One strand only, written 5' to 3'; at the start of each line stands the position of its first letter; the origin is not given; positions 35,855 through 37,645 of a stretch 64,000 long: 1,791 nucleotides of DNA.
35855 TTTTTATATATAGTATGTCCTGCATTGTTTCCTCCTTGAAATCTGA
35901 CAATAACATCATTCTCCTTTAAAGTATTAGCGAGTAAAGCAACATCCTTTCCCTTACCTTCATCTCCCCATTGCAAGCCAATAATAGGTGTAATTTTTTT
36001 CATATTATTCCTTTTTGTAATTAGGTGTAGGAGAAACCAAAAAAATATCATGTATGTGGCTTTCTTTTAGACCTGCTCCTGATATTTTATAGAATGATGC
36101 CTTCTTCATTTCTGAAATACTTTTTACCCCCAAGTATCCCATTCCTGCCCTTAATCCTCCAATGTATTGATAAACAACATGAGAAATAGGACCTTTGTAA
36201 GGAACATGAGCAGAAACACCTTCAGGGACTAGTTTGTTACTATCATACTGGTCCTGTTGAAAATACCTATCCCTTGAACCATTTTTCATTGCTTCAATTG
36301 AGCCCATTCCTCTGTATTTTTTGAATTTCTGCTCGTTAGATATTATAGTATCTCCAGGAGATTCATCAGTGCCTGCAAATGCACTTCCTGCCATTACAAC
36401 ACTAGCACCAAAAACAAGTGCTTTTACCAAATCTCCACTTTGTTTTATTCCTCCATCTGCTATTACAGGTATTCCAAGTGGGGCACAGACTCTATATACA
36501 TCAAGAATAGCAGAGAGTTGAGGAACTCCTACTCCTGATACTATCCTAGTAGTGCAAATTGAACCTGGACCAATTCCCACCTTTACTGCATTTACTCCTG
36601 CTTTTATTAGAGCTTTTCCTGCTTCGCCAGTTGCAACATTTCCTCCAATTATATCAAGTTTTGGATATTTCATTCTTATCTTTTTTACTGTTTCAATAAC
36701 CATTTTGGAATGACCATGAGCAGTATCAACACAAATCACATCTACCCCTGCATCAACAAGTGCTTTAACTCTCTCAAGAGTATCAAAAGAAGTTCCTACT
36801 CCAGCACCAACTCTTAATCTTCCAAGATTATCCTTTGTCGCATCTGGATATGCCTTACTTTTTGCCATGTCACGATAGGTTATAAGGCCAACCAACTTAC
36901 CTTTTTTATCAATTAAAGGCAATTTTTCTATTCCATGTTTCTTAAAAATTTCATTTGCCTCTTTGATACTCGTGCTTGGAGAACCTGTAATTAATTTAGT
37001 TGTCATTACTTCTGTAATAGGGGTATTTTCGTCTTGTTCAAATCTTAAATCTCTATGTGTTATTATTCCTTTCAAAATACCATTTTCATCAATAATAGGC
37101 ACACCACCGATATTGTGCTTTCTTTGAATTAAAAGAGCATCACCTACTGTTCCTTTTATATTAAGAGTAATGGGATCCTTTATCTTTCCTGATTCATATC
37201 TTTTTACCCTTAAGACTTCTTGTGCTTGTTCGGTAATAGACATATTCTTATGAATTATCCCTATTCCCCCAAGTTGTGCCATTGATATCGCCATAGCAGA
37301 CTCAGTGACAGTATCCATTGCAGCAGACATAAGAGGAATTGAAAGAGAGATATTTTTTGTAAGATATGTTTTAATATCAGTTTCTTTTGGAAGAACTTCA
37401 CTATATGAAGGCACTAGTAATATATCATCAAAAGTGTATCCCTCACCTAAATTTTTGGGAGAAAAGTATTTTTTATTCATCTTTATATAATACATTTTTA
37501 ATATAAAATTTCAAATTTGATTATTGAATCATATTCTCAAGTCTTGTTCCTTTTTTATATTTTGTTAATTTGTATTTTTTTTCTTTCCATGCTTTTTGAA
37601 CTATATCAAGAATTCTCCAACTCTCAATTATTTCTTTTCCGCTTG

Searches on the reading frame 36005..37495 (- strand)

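Call 46: search_protein_families(library=pfam, proteins=[window:36005-37495:-], max_evalue=0.00001)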
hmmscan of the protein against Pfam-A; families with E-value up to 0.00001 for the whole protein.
window:36005-37495:- (496 aa): 3 families
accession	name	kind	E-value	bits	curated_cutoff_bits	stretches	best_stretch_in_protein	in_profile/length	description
PF00478.31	IMPDH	-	4.3e-157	522.9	25.6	1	19-482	1-345/345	IMP dehydrogenase / GMP reductase domain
PF00571.33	CBS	-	1.9e-24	86.1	24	2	161-212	2-53/57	CBS domain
PF03060.21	NMO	-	6.3e-10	39.4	28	1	218-394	81-246/331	Nitronate monooxygenase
